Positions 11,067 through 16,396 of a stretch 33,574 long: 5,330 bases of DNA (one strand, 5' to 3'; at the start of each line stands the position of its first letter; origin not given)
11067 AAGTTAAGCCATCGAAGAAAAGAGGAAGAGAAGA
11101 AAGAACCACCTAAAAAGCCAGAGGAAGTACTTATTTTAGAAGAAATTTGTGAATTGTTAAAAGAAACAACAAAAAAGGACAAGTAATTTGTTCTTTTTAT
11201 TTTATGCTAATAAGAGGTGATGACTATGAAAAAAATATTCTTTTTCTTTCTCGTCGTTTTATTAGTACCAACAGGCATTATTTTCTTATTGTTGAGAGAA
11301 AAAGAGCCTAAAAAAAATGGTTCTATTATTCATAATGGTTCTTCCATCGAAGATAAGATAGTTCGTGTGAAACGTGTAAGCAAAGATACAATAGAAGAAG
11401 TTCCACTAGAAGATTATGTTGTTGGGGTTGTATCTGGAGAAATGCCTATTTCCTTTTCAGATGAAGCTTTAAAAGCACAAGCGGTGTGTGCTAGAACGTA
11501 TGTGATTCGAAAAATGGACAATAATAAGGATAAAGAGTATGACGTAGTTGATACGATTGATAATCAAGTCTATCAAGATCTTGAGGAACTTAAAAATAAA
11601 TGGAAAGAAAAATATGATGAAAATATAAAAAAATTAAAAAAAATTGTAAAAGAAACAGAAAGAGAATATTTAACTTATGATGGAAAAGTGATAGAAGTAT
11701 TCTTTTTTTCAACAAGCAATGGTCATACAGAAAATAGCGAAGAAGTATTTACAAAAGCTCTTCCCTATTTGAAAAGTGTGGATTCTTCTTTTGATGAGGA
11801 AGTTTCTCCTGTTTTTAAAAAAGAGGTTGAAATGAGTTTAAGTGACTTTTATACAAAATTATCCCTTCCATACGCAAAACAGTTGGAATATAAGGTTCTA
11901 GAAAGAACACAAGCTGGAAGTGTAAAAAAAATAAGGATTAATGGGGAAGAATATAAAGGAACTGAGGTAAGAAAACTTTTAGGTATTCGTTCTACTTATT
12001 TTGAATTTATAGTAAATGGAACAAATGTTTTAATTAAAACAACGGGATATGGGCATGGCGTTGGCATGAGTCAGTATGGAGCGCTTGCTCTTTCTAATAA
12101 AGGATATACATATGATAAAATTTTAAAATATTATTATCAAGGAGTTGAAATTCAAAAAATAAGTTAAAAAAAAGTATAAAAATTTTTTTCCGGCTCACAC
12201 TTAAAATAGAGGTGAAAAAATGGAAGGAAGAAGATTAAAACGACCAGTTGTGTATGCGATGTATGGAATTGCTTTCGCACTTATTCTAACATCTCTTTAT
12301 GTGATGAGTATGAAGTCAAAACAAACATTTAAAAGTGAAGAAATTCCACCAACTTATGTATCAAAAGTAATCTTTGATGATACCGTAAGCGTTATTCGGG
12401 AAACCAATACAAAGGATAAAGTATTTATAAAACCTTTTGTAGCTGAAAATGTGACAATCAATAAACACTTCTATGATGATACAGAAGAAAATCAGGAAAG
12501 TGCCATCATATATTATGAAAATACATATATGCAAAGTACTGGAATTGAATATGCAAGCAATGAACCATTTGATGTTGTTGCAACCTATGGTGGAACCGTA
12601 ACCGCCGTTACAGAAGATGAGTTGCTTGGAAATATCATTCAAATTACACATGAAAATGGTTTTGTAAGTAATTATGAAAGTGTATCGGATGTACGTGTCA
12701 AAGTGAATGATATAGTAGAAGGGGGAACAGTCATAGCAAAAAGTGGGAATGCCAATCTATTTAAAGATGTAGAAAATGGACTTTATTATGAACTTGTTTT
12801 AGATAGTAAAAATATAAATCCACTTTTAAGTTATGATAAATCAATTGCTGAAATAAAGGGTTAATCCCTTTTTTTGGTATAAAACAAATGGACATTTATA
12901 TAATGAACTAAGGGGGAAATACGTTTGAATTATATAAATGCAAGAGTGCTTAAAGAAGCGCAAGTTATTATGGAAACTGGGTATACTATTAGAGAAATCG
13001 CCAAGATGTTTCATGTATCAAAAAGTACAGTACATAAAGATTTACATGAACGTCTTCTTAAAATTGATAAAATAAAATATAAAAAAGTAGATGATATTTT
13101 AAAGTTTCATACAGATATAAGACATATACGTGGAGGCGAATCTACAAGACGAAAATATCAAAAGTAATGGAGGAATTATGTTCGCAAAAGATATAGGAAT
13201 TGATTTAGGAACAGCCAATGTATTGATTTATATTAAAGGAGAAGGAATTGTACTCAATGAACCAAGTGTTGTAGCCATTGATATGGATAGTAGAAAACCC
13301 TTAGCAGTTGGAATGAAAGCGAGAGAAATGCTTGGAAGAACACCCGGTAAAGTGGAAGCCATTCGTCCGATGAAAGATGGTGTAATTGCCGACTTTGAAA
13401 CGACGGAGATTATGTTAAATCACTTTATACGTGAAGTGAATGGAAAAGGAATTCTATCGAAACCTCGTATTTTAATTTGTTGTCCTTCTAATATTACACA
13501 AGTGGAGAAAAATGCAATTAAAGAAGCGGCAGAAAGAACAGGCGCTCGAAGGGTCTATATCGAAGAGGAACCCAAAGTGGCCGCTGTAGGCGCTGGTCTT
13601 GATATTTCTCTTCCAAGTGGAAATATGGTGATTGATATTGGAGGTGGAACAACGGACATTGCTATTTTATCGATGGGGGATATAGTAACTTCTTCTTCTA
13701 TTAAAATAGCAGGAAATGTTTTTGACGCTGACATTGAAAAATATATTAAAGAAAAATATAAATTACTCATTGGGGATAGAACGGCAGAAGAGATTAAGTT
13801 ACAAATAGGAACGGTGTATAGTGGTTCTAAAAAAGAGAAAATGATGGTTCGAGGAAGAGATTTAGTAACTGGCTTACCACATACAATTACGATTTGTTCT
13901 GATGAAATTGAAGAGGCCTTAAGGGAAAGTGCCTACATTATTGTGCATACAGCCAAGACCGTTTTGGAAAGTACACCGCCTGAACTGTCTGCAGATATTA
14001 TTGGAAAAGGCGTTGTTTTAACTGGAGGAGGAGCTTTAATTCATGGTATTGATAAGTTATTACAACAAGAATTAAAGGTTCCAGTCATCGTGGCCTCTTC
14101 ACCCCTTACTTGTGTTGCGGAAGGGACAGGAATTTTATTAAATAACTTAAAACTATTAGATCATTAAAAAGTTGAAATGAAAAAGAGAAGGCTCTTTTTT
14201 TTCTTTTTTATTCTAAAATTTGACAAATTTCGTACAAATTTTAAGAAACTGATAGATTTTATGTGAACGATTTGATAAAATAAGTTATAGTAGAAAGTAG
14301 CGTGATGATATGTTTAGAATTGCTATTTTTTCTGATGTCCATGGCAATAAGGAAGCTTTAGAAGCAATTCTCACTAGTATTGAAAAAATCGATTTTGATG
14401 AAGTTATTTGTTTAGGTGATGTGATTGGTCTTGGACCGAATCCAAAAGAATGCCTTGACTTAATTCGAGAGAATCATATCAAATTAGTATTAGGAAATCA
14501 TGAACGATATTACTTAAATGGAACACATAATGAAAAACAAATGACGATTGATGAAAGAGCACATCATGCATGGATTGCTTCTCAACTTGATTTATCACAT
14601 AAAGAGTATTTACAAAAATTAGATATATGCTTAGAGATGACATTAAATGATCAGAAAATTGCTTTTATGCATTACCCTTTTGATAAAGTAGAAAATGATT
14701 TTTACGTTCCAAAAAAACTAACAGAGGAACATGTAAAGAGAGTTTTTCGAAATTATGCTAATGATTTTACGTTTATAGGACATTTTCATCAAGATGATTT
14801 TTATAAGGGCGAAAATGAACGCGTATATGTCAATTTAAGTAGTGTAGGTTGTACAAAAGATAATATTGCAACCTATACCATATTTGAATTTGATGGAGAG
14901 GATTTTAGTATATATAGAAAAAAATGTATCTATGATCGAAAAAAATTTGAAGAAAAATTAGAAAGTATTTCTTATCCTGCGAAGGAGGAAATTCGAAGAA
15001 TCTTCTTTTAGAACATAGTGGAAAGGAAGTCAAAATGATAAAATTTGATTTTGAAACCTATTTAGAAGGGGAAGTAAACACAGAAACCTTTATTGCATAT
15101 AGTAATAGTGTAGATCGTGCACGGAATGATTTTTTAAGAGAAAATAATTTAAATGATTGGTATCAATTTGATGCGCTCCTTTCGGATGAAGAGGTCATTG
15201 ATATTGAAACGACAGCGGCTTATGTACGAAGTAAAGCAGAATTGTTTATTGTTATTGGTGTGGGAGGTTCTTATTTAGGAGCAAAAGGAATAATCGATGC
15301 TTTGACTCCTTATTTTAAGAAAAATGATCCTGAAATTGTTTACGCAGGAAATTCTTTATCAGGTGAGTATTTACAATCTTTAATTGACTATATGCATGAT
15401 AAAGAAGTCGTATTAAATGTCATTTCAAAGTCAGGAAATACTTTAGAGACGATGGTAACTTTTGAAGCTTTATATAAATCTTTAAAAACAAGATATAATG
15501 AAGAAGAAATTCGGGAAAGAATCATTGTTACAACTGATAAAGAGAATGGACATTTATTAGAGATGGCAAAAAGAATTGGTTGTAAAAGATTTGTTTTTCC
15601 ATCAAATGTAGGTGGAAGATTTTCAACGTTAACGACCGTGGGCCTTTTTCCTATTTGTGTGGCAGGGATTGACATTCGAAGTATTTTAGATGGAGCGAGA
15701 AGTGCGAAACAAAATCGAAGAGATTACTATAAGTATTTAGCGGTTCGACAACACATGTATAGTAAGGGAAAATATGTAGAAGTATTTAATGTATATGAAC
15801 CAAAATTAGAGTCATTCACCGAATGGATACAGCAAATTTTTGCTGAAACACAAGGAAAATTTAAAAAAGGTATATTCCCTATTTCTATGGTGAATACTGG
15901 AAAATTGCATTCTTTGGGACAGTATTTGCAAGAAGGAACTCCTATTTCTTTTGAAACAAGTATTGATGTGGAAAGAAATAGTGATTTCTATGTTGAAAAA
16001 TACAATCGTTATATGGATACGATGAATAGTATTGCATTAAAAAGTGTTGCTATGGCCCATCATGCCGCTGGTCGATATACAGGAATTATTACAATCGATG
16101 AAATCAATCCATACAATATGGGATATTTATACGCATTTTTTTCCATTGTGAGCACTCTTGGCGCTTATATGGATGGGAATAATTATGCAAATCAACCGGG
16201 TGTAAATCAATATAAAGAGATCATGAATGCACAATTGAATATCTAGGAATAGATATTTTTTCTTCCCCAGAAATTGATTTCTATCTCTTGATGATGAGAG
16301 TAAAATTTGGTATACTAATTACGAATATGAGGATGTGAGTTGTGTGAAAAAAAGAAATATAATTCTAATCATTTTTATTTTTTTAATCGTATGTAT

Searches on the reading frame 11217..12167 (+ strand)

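Call 46: search_protein_families(library=pfam, proteins=[window:11217-12167:+], max_evalue=0.00001)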
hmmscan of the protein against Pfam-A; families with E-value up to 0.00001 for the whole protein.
window:11217-12167:+ (316 aa): 1 family
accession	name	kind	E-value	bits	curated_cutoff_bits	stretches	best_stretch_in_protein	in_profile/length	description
PF08486.15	SpoIID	-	4.5e-27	95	23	1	57-154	6-97/97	Stage II sporulation protein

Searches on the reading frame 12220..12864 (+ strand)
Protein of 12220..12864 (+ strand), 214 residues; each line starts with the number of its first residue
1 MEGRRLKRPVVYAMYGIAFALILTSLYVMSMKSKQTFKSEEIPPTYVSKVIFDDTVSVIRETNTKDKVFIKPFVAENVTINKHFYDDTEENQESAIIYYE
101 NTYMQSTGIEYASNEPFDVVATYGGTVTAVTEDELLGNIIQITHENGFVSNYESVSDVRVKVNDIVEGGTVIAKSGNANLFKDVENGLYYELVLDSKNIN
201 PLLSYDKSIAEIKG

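Call 46: search_protein_families(library=pfam, proteins=[window:12220-12864:+], max_evalue=0.00001)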
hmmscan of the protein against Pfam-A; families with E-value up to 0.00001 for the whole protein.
window:12220-12864:+ (214 aa): 1 family
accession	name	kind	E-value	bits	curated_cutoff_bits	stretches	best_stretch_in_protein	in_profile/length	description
PF01551.29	Peptidase_M23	-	8.4e-16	58.4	28.7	1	106-201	3-96/96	Peptidase family M23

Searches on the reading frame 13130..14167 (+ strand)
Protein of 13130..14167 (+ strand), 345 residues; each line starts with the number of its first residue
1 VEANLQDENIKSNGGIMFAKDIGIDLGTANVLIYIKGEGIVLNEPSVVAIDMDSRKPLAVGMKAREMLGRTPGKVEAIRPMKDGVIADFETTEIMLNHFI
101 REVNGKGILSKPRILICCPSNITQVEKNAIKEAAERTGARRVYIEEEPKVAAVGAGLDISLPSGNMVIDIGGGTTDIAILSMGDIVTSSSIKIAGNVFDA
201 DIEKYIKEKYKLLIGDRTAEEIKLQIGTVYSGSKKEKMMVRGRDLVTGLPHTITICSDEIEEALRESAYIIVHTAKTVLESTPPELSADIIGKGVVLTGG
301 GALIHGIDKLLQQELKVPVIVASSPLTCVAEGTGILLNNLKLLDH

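Call 46: search_protein_families(library=pfam, proteins=[window:13130-14167:+], max_evalue=0.00001)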
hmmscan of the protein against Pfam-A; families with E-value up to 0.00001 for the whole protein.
window:13130-14167:+ (345 aa): 5 families
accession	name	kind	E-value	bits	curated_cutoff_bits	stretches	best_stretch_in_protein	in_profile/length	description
PF06723.19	MreB_Mbl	-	2.3e-142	474.1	27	1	20-343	2-325/327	MreB/Mbl protein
PF14450.12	FtsA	-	1.8e-14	54.6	31.8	1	166-324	1-112/127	Cell division protein FtsA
PF00022.25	Actin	-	9.4e-11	41.4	27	1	57-209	45-190/410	Actin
PF00012.26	HSP70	-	1.9e-09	36.8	20.6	1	114-211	136-239/599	Hsp70 protein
PF06277.17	EutA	-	9.6e-06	25.2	27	1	166-219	146-203/475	Ethanolamine utilisation protein EutA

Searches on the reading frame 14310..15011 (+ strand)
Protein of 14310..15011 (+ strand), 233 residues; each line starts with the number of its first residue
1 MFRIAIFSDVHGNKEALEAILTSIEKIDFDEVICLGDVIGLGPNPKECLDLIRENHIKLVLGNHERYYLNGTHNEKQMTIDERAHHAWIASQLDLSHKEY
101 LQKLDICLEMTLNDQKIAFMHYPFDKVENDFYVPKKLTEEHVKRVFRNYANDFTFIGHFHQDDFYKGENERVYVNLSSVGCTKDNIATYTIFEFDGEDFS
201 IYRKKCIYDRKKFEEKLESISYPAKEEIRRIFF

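Call 46: search_protein_families(library=pfam, proteins=[window:14310-15011:+], max_evalue=0.00001)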
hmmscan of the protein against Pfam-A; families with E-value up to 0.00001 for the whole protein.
window:14310-15011:+ (233 aa): 2 families
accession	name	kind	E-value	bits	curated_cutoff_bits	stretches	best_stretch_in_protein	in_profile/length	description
PF12850.12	Metallophos_2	-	1e-17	65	27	1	3-195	2-152/154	Calcineurin-like phosphoesterase superfamily domain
PF00149.33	Metallophos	-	1.7e-13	51.9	21.5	1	2-161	1-190/191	Calcineurin-like phosphoesterase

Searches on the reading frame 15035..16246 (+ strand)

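Call 46: search_protein_families(library=pfam, proteins=[window:15035-16246:+], max_evalue=0.00001)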
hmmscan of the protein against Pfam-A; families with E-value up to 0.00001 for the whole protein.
window:15035-16246:+ (403 aa): 1 family
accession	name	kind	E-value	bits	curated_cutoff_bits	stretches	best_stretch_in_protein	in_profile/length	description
PF00342.24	PGI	-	5.2e-14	52.2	22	1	71-275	99-308/486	Phosphoglucose isomerase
